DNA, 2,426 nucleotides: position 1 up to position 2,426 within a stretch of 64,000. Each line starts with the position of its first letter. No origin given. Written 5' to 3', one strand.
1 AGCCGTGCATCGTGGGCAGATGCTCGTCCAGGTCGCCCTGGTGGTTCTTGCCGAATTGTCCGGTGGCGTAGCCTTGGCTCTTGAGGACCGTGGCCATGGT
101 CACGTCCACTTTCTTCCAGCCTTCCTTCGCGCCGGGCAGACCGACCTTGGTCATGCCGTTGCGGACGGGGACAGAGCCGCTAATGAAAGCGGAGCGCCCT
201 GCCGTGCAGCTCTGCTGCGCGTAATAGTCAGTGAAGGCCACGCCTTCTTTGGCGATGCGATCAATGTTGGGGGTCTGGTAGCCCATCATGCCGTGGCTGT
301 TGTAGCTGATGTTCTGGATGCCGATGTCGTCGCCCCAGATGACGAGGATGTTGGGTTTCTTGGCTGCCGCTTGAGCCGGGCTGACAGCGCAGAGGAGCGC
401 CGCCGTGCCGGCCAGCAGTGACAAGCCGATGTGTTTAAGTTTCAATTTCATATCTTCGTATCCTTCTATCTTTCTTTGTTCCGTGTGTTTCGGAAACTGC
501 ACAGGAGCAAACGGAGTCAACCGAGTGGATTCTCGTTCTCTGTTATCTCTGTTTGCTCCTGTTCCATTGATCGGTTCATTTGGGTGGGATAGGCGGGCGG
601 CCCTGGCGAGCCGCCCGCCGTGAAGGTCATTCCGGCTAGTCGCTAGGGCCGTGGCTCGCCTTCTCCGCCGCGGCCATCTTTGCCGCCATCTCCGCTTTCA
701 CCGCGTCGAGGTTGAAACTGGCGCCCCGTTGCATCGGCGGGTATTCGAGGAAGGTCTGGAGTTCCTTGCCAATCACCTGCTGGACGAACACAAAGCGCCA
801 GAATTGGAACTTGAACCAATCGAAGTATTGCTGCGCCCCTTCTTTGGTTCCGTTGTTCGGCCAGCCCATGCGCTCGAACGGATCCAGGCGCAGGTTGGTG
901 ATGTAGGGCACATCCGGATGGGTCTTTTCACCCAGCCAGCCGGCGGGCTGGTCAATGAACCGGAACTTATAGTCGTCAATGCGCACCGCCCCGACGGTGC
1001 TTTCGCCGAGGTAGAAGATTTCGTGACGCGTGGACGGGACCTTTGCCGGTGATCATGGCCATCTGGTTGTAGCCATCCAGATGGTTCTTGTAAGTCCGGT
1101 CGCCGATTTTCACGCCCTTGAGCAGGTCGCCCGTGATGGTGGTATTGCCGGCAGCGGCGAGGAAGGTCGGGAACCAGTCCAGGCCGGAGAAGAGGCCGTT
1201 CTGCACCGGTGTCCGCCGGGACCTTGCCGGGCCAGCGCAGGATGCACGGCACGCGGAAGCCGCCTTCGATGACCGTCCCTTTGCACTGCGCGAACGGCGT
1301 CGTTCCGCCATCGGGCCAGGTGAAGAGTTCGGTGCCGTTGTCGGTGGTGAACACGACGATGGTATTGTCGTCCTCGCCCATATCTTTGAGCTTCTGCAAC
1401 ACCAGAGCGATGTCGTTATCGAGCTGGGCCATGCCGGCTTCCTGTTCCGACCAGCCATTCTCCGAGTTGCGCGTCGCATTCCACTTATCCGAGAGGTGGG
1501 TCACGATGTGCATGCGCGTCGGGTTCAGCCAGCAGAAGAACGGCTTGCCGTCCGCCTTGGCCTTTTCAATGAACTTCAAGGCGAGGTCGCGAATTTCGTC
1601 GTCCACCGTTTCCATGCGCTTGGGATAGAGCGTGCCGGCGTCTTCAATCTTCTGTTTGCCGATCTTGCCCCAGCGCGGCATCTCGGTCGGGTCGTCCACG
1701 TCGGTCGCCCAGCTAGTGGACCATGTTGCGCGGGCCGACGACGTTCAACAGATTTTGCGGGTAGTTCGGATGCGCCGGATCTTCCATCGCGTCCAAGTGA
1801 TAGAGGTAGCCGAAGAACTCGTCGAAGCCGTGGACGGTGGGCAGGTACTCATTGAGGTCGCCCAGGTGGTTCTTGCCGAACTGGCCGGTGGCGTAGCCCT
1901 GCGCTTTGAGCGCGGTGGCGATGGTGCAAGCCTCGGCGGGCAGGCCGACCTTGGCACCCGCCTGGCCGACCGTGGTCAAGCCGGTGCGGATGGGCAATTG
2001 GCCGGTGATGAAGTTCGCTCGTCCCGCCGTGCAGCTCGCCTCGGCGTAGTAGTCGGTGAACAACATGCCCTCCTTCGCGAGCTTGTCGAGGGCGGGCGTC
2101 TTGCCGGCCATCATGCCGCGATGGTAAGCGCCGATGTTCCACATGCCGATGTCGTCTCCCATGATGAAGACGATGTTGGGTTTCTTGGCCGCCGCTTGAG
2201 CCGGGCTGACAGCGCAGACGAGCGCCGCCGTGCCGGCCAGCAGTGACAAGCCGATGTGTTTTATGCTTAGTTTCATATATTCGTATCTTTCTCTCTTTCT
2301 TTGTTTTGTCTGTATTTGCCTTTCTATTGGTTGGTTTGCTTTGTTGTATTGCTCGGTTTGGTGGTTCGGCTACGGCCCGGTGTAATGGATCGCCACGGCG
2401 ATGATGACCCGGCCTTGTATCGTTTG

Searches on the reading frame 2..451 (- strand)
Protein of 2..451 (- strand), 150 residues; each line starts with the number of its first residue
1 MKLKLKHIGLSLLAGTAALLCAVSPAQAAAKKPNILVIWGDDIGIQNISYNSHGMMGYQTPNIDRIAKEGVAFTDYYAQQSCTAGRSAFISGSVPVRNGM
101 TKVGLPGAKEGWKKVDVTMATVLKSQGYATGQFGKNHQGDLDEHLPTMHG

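Call 39: search_protein_families(library=pfam, proteins=[window:2-451:-], max_evalue=0.001)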
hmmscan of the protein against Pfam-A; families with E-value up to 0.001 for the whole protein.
window:2-451:- (150 aa): 1 family
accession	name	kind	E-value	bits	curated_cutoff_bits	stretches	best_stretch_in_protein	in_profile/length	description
PF00884.28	Sulfatase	-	3.4e-17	63.2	25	1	33-139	1-103/301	Sulfatase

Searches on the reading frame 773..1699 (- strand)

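Call 39: search_protein_families(library=pfam, proteins=[window:773-1699:-], max_evalue=0.001)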
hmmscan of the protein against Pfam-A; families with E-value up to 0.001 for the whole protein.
window:773-1699:- (308 aa): 1 family
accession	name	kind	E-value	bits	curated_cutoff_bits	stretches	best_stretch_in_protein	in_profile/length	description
PF00884.28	Sulfatase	-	1e-17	64.8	25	1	22-162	135-279/301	Sulfatase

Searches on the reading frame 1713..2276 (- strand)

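Call 81: search_protein_families(library=pfam, proteins=[window:1713-2276:-], max_evalue=0.001)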
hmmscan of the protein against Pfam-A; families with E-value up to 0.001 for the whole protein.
window:1713-2276:- (187 aa): 1 family
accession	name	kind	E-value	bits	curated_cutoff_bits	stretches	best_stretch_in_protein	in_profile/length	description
PF00884.28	Sulfatase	-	3.6e-26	92.6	25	1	33-172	1-137/301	Sulfatase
